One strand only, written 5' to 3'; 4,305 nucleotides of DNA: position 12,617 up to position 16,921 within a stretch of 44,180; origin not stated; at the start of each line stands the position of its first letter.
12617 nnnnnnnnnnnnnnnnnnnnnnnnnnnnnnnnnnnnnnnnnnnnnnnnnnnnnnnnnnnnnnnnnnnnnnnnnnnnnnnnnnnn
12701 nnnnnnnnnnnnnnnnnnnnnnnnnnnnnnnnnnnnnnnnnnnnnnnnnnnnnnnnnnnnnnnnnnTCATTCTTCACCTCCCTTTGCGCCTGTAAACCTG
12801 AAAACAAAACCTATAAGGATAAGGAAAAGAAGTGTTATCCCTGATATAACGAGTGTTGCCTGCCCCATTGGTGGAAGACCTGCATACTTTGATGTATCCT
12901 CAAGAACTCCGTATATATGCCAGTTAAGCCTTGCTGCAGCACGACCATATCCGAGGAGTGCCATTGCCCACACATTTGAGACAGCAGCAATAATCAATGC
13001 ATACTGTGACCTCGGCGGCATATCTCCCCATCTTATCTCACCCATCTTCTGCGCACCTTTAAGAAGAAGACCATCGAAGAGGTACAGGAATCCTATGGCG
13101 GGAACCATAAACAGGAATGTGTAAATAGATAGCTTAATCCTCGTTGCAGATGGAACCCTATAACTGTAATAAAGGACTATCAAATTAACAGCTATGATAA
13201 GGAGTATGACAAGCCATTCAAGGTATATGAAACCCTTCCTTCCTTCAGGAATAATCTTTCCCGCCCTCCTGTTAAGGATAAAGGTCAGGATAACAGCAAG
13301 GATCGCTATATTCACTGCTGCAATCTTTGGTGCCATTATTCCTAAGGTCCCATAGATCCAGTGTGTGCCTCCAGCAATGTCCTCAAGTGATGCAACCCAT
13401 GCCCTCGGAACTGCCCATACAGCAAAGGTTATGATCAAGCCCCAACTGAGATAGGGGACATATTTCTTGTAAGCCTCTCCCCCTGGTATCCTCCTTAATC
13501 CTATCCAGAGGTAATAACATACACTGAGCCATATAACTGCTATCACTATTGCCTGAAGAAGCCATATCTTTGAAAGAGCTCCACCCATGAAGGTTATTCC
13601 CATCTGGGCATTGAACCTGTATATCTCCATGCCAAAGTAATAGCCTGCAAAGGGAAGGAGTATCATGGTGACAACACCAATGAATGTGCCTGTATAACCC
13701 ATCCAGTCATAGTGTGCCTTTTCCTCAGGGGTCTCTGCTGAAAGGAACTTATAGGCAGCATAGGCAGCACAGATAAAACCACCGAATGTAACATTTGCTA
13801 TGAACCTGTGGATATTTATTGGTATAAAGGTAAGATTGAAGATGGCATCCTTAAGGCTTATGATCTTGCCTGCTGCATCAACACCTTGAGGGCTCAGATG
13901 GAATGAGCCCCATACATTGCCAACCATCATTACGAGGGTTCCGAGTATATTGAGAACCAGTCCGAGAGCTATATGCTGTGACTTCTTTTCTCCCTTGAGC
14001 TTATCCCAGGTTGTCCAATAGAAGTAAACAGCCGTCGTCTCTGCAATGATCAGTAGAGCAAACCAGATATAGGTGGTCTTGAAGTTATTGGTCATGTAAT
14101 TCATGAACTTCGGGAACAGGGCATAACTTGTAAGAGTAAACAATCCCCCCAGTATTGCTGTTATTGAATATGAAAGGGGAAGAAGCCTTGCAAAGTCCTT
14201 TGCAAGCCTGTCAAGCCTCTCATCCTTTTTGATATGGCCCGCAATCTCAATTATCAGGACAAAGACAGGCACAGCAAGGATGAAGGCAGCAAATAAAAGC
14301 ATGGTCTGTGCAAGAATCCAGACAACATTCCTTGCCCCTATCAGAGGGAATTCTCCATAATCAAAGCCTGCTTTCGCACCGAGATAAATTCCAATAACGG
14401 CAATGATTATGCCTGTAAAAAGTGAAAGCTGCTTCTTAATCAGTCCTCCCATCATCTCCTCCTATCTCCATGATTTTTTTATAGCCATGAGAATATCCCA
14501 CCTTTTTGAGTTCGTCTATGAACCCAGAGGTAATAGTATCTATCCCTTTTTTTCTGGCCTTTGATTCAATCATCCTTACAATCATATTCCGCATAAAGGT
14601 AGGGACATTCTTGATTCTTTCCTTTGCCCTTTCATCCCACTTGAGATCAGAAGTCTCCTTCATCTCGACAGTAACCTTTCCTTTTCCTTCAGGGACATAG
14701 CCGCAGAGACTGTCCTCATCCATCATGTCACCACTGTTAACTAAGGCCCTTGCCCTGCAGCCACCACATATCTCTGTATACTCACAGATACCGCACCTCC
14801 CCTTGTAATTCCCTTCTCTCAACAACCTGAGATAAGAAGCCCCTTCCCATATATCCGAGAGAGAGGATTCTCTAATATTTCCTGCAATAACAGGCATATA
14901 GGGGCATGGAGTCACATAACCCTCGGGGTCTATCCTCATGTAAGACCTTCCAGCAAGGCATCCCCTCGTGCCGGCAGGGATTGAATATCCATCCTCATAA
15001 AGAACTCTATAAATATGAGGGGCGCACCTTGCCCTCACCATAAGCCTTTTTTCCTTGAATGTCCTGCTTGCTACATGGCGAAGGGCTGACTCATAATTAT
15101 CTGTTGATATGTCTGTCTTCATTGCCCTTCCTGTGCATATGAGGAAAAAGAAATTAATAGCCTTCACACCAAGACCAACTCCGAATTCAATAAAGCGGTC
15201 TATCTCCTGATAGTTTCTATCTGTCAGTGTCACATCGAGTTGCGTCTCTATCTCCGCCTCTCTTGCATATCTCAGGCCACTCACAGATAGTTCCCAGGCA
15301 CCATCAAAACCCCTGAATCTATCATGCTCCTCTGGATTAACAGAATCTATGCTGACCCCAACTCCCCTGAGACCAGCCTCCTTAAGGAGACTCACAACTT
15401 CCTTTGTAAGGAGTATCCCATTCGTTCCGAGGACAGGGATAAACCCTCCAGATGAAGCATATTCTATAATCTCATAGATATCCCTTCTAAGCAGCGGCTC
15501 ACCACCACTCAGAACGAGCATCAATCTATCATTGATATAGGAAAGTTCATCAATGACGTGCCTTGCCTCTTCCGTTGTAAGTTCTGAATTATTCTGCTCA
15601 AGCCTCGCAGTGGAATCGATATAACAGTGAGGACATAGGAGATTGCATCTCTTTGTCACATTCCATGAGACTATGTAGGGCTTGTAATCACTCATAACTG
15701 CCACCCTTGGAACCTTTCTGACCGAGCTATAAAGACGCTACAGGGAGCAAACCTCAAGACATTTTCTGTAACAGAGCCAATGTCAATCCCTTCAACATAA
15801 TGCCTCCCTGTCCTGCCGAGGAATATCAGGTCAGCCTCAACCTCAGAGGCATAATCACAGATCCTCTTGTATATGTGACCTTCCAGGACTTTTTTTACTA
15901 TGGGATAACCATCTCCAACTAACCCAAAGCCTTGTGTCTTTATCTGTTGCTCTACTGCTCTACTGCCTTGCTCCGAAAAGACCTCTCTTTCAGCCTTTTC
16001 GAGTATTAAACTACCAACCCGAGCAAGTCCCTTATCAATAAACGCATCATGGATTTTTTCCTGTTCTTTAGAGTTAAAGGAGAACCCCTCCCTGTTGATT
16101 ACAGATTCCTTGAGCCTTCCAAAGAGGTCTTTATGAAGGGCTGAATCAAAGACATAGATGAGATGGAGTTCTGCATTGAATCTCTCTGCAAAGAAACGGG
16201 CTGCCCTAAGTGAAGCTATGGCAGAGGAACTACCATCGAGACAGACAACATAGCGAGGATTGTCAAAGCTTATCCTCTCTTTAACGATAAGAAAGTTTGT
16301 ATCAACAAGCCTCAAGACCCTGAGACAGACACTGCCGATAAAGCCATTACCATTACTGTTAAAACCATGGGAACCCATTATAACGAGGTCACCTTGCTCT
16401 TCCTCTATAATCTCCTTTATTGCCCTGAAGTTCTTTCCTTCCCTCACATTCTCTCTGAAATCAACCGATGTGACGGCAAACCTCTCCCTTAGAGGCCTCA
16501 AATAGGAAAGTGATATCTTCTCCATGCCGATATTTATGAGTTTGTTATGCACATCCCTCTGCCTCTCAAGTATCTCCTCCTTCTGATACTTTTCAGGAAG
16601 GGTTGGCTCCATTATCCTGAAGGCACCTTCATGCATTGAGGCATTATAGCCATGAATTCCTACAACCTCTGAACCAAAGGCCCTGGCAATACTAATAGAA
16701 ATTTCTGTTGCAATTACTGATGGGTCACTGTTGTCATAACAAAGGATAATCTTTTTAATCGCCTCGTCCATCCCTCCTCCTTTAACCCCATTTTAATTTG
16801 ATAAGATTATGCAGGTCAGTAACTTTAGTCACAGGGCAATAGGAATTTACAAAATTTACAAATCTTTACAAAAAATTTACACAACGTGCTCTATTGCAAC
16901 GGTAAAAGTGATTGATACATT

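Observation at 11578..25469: Duplicated three-gene module: CydB-less CydA-like protein + 1-TM cytochrome c + 3-TM cytochrome c, each placed upstream of an EB_dh haem-b protein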

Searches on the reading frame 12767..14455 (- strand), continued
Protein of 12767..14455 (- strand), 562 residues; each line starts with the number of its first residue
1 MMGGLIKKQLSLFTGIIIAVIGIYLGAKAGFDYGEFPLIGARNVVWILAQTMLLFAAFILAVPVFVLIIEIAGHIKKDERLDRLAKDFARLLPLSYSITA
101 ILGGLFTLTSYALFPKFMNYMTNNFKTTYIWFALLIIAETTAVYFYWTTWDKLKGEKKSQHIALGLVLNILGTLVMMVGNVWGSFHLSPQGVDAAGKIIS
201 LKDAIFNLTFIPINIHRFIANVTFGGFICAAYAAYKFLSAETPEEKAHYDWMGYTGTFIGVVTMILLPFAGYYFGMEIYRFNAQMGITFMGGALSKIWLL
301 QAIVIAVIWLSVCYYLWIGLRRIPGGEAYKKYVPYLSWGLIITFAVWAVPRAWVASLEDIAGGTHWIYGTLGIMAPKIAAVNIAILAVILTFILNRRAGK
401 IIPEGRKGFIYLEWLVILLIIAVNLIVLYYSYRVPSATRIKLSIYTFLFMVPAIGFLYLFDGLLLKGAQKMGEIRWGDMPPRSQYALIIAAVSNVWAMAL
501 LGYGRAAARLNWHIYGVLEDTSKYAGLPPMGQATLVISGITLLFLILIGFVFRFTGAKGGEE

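Call 72: find_related_loci(query=window:12767-14455:-, collection=metagenome_contigs, flank=8000)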
Query window:12767-14455:- (562 aa) in metagenome_contigs; peptide patterns used: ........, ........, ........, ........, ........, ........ (x = any residue, [..] = any of these).
411 stretches matched a pattern; 313 encode a relative of the query (tblastn E <= 1e-3); the best 80 are kept; 80 distinct loci.
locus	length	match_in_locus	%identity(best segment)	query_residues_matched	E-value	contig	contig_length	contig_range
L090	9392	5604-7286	93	2-562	0e+0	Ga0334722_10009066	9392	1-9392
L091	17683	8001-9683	92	2-562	0e+0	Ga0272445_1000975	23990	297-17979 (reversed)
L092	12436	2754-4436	92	2-562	0e+0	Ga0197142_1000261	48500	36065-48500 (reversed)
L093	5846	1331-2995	94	1-555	0e+0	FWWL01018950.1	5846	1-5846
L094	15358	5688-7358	93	1-557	0e+0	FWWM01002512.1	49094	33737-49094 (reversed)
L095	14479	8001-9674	80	1-558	0e+0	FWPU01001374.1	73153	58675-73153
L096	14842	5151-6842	81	1-562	0e+0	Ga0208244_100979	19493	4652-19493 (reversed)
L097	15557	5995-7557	68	33-556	0e+0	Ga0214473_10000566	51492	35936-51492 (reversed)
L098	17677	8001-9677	78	2-560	0e+0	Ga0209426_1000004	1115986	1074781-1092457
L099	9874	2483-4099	45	27-556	6e-141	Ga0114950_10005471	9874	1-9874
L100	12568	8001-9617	45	27-556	6e-141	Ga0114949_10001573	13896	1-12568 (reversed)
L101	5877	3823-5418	45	33-552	9e-141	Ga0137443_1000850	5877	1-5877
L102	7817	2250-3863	42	25-561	7e-138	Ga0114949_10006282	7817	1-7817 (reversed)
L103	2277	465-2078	44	33-561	1e-146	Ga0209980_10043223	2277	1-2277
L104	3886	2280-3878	43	25-556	6e-141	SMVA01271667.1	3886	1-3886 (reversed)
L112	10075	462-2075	44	32-561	1e-129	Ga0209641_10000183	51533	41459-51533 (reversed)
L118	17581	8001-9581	44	32-552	3e-129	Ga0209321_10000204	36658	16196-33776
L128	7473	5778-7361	42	32-552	3e-126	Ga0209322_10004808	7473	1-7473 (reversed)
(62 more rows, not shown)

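Call 76: search_protein_families(library=pfam, proteins=[L112:5140-6681:+, L112:3606-5120:+, L112:6671-7129:+, L118:5161-7233:+, L128:2715-3218:+], max_evalue=0.001)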
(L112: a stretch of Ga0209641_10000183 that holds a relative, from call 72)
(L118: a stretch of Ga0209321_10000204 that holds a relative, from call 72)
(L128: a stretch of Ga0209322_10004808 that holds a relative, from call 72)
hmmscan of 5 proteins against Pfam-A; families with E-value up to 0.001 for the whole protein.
L112:5140-6681:+ (513 aa): 9 families
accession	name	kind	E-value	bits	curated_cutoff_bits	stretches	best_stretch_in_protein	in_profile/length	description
PF21783.3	YNCE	-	9.4e-14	51.9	27.1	2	214-310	206-304/339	YNCE-like beta-propeller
PF10282.15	Lactonase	-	1.2e-11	44.8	21.7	1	86-235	152-320/344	Lactonase, 7-bladed beta-propeller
PF13473.12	Cupredoxin_1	-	3.8e-08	33.7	27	1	409-512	19-104/104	Cupredoxin-like domain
PF02239.22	Cytochrom_D1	-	5.1e-06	25.7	25.5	0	87-186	2-98/368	Cytochrome D1 heme domain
PF03088.22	Str_synth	-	6.2e-05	23.5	25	0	152-191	45-83/89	Strictosidine synthase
PF18764.7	nos_propeller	-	0.0004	20.7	30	0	296-343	18-57/71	Nitrous oxide reductase propeller repeat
PF01436.27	NHL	-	0.00044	20.6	20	0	207-218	3-14/28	NHL repeat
PF24684.1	Vgb_lyase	-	0.00061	19.1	50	0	122-218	14-109/290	Virginiamycin B lyase family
PF00116.26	COX2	-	0.00084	19.7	22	0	439-506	48-113/120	Cytochrome C oxidase subunit II, periplasmic domain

L112:3606-5120:+ (504 aa): 3 families
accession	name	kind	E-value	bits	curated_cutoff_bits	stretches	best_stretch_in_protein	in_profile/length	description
PF09459.16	EB_dh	-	4.2e-27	96.1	33.3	1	51-225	2-235/236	Ethylbenzene dehydrogenase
PF13442.11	Cytochrome_CBB3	-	1.2e-18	67.6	27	1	290-379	2-68/68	Cytochrome C oxidase, cbb3-type, subunit III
PF00034.26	Cytochrom_C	-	8.4e-17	62.7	21.3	2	291-382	1-89/90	Cytochrome c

L112:6671-7129:+ (152 aa): 2 families
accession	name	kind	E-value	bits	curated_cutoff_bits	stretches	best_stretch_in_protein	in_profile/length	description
PF13442.11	Cytochrome_CBB3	-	5.8e-13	49.4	27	1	52-141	2-68/68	Cytochrome C oxidase, cbb3-type, subunit III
PF00034.26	Cytochrom_C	-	2.6e-12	48.3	21.3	1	54-144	2-89/90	Cytochrome c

L118:5161-7233:+ (690 aa): 9 families
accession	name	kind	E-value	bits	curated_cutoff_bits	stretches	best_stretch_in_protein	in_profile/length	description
PF00034.26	Cytochrom_C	-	2.7e-39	134.8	21.3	4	610-690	2-90/90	Cytochrome c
PF13442.11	Cytochrome_CBB3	-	5.1e-33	113.7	27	2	608-686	2-68/68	Cytochrome C oxidase, cbb3-type, subunit III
PF02433.20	FixO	-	8.7e-20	71.6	29.6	2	205-253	95-144/219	Cytochrome C oxidase, mono-heme subunit/FixO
PF14522.11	Cytochrome_C7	-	6.2e-09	36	24.8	0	125-201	8-67/67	Cytochrome c7 and related cytochrome c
PF09699.15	Paired_CXXCH_1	-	2.3e-07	30.8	20.6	0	167-201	7-37/41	Doubled CXXCH motif (Paired_CXXCH_1)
PF22113.1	Mtrc-MtrF_II-IV_dom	-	1.4e-06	28.4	30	0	125-203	77-166/176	Outer membrane cytochrome MtrC/MtrF-like, domains II/IV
PF13435.11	Cytochrome_C554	-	3.7e-06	28.2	20.8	0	165-200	47-83/84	Cytochrome c554 and c-prime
PF22678.1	Cytochrom_c_NrfB-like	-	3.2e-05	24.7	27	0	132-205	1-70/89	Cytochrome c-type protein NrfB-like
PF14537.11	Cytochrom_c3_2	-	0.00082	20.2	25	0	93-139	26-67/79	Cytochrome c3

L128:2715-3218:+ (167 aa): 2 families
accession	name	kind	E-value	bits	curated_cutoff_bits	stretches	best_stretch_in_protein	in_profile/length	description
PF13442.11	Cytochrome_CBB3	-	5.8e-10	39.8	27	1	67-156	2-68/68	Cytochrome C oxidase, cbb3-type, subunit III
PF00034.26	Cytochrom_C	-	7.3e-08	34.1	21.3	1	70-156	3-86/90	Cytochrome c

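Call 77: search_protein_families(library=ncbifam, proteins=[L112:5140-6681:+, L118:12679-14220:+], max_evalue=0.001)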
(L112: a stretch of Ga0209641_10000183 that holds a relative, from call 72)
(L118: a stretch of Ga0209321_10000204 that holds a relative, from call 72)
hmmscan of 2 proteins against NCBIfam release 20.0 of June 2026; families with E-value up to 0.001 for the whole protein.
L112:5140-6681:+ (513 aa): 17 families
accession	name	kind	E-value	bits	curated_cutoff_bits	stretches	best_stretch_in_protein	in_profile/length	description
NF052460.1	L-NosZ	equivalog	1.3e-123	413.1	700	1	47-513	1-479/480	clade III lactonase-type nitrous-oxide reductase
TIGR04246.1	nitrous_NosZ_Gp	equivalog_domain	7.8e-37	126.8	625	1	240-513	329-577/578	Sec-dependent nitrous-oxide reductase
TIGR04244.1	nitrous_NosZ_RR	equivalog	2.2e-26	92.6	625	1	206-513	315-627/627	TAT-dependent nitrous-oxide reductase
NF052340.1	hydrazine_beta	equivalog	4.4e-21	75.4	560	2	152-311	20-183/372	hydrazine synthase subunit beta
TIGR03866.1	PQQ_ABC_repeats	subfamily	4.5e-19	68.7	287.3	2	180-306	14-141/310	PQQ-dependent catabolism-associated beta-propeller protein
NF052342.1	hydrazine_BC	exception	7.9e-13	47.4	1250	2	152-303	26-181/690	hydrazine synthase subunit beta-gamma fusion subunit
TIGR03907.1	QH_beta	equivalog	2.7e-09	36.6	223.2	1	90-156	2-68/338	quinohemoprotein amine dehydrogenase subunit beta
TIGR02866.1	CoxB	equivalog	8.5e-08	32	147.7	1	448-512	129-191/202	cytochrome c oxidase subunit II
TIGR02276.1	beta_rpt_yvtn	repeat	3.2e-07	30.2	27.85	0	87-129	2-42/42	beta-propeller repeat protein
NF048007.1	MmpL3Stblzr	equivalog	3.4e-07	29.7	600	0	210-353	53-188/366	MmpL3/TtfA transport complex stabilizer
NF052280.1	7_blade_YncE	equivalog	3.9e-07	29.2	400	1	98-265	149-316/338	7-bladed beta-propeller protein YncE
NF050136.1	PGL_lacton_Staph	exception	6.6e-07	28.6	500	0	168-262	146-245/341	6-phosphogluconolactonase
NF008258.1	PRK11028.1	equivalog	1.5e-05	24.3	370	0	126-189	41-105/330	6-phosphogluconolactonase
NF050117.1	aa3_CtaC_Actin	exception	4.7e-05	22.7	250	1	451-507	173-227/244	aa3-type cytochrome oxidase subunit II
TIGR03096.1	nitroso_cyanin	equivalog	0.00014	21.6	142.85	1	417-503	51-126/135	nitrosocyanin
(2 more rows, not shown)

L118:12679-14220:+ (513 aa): 17 families
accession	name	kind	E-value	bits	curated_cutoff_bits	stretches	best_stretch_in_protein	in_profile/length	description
NF052460.1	L-NosZ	equivalog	1.2e-123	413.2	700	1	47-513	1-479/480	clade III lactonase-type nitrous-oxide reductase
TIGR04246.1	nitrous_NosZ_Gp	equivalog_domain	7.8e-37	126.8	625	1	233-513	323-577/578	Sec-dependent nitrous-oxide reductase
TIGR04244.1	nitrous_NosZ_RR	equivalog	2.1e-26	92.6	625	1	206-513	315-627/627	TAT-dependent nitrous-oxide reductase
NF052340.1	hydrazine_beta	equivalog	4.1e-21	75.5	560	2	151-311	19-183/372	hydrazine synthase subunit beta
TIGR03866.1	PQQ_ABC_repeats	subfamily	3.6e-19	69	287.3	2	180-306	14-141/310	PQQ-dependent catabolism-associated beta-propeller protein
NF052342.1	hydrazine_BC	exception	7.7e-13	47.5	1250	2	158-303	32-181/690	hydrazine synthase subunit beta-gamma fusion subunit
TIGR03907.1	QH_beta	equivalog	2.7e-09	36.6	223.2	1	90-156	2-68/338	quinohemoprotein amine dehydrogenase subunit beta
TIGR02866.1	CoxB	equivalog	8.4e-08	32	147.7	1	448-512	129-191/202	cytochrome c oxidase subunit II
TIGR02276.1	beta_rpt_yvtn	repeat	3.2e-07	30.2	27.85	0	87-129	2-42/42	beta-propeller repeat protein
NF048007.1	MmpL3Stblzr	equivalog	3.7e-07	29.6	600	0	210-352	53-187/366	MmpL3/TtfA transport complex stabilizer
NF052280.1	7_blade_YncE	equivalog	3.9e-07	29.2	400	1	98-265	149-316/338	7-bladed beta-propeller protein YncE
NF050136.1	PGL_lacton_Staph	exception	6.5e-07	28.7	500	0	168-262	146-245/341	6-phosphogluconolactonase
NF008258.1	PRK11028.1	equivalog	4.2e-05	22.8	370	0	126-189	41-105/330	6-phosphogluconolactonase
NF050117.1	aa3_CtaC_Actin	exception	4.7e-05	22.7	250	1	451-507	173-227/244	aa3-type cytochrome oxidase subunit II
TIGR03096.1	nitroso_cyanin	equivalog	0.00014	21.6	142.85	1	417-503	51-126/135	nitrosocyanin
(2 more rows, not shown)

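Call 80: search_protein_representatives(protein=window:12767-14455:-)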
Query: 562 residues. Proteins with E-value up to 0.001 (for the whole library): 769; up to 1e-10: 447; up to 1e-30: 107. The best 150 are listed.
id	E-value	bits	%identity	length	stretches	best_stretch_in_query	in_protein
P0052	6.2e-154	530.5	49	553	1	33-560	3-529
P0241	5.6e-130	451.4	43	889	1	32-557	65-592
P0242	3.3e-122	425.8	41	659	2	15-421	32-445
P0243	8.5e-120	417.8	42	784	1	41-555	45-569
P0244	1.7e-119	416.9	41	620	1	25-553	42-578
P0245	3.6e-117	409.2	39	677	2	141-553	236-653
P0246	4.6e-114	398.9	37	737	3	104-462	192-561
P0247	2.6e-111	389.8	41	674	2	13-424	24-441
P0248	3.9e-111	389.2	41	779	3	156-421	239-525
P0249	3.0e-110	386.3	41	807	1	28-554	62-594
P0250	3.0e-103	363.2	42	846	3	157-403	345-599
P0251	3.0e-103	363.2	40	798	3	141-427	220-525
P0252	3.7e-102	359.6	42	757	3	207-404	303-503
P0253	1.8e-100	354.0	40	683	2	16-430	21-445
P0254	3.5e-98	346.5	39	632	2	157-555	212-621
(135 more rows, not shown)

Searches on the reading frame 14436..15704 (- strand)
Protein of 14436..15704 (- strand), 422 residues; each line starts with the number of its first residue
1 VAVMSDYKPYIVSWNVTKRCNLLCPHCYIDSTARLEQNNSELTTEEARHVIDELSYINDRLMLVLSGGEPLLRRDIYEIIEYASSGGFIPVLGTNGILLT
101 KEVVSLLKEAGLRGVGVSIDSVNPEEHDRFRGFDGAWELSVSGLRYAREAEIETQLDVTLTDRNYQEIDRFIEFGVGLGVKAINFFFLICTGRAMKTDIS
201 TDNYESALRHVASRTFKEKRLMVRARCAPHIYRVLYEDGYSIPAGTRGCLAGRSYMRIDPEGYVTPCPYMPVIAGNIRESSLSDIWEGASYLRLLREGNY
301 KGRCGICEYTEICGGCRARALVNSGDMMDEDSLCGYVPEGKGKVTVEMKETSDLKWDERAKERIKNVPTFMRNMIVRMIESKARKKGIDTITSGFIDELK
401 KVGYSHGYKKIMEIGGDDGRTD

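Call 4: search_protein_families(library=pfam, proteins=[window:14436-15704:-], max_evalue=0.01)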
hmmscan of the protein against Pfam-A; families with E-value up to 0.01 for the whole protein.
window:14436-15704:- (422 aa): 4 families
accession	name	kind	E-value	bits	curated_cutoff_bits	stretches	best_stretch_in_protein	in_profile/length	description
PF04055.27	Radical_SAM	-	7.4e-27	95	29.5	1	15-174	2-165/166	Radical SAM superfamily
PF13186.11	SPASM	-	1.5e-11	44.9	21.5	1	249-307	1-66/67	Iron-sulfur cluster-binding domain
PF08369.16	PCP_red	-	5.6e-11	42.7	32.5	1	356-400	1-45/45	Proto-chlorophyllide reductase 57 kD subunit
PF13353.11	Fer4_12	-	7.4e-05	23.5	22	1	18-81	13-75/137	4Fe-4S single cluster domain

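Call 37: search_protein_families(library=ncbifam, proteins=[window:14436-15704:-], max_evalue=0.001)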
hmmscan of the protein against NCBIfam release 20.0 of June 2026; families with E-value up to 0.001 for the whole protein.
window:14436-15704:- (422 aa): 80 families (the best 25 are shown)
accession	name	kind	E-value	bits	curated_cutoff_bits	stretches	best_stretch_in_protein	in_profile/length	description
TIGR04055.1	rSAM_NirJ2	equivalog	2.6e-96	323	500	1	11-336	1-324/326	putative heme d1 biosynthesis radical SAM protein NirJ2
TIGR04545.1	rSAM_ahbD_hemeb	equivalog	2.6e-90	303.3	500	1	11-338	1-339/339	heme b synthase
TIGR04053.2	TIGR04053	equivalog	7.7e-75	252.4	395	2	6-237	4-235/366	TIGR04053 family radical SAM/SPASM domain-containing protein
TIGR04347.1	pseudo_SAM_Halo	equivalog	1.2e-59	202.5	525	2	10-218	38-245/390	TIGR04347 family pseudo-SAM/SPASM protein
TIGR04054.1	rSAM_NirJ1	equivalog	5.2e-55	186.6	650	1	10-334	36-380/387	putative heme d1 biosynthesis radical SAM protein NirJ1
TIGR04051.1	rSAM_NirJ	equivalog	2.4e-53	181.4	515.45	2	11-207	3-194/354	heme d1 biosynthesis radical SAM protein NirJ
TIGR04303.1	GeoRSP_rSAM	equivalog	8.9e-53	179.9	400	1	9-334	4-324/325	GeoRSP system radical SAM/SPASM protein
TIGR04546.1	rSAM_ahbC_deAc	equivalog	1.7e-50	172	650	1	5-334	35-383/390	12,18-didecarboxysiroheme deacetylase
TIGR02109.1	PQQ_syn_pqqE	equivalog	1.1e-39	136.4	381.35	1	9-351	6-346/358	pyrroloquinoline quinone biosynthesis protein PqqE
NF050035.1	rSAM_WgK_link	exception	1e-38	133.3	650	2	7-203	6-199/367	radical SAM/SPASM peptide maturase WgkB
TIGR03962.1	mycofact_rSAM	equivalog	1.8e-35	122.8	265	1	9-320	11-317/339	mycofactocin radical SAM maturase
TIGR04340.1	rSAM_ACGX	hypoth_equivalog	2.8e-32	112.3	400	1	12-334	5-337/341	radical SAM/SPASM domain protein, ACGX system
TIGR04133.1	rSAM_w_lipo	hypoth_equivalog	4e-32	111.5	425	1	12-316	26-330/350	TIGR04133 family radical SAM/SPASM protein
NF045574.1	sacti_mat_StsB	exception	5.3e-32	111.3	625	1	11-329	97-408/466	StsB family radical SAM/SPASM domain sactipeptide maturase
TIGR04103.1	rSAM_nif11_3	equivalog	2.2e-30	105.6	725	1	13-322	8-331/412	nif11-class peptide radical SAM maturase 3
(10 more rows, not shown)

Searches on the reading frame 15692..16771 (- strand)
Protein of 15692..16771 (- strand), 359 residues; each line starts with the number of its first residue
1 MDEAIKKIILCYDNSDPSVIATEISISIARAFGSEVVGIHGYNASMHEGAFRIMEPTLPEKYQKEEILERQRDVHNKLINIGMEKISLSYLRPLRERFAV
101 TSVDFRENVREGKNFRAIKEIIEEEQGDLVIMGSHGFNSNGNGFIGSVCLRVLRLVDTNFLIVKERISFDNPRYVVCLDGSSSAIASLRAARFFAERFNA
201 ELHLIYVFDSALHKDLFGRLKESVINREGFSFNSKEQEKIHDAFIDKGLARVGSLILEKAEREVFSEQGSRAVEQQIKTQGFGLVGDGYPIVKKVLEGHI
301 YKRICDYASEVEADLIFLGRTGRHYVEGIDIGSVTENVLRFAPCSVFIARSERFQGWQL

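Call 37: search_protein_families(library=ncbifam, proteins=[window:15692-16771:-], max_evalue=0.001)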
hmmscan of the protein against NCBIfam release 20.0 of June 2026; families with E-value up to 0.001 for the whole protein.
window:15692-16771:- (359 aa): 3 families
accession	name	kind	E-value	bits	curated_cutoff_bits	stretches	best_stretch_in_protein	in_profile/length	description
NF008380.0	PRK11175.1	equivalog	1.1e-08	34.5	227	0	294-355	244-305/313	universal stress protein UspE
NF012000.0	PRK15456.1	equivalog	7e-05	22.9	189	0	91-163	70-141/142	universal stress protein UspG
NF011581.0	PRK15005.1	equivalog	0.00011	22.4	166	0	293-350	88-144/144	universal stress protein UspF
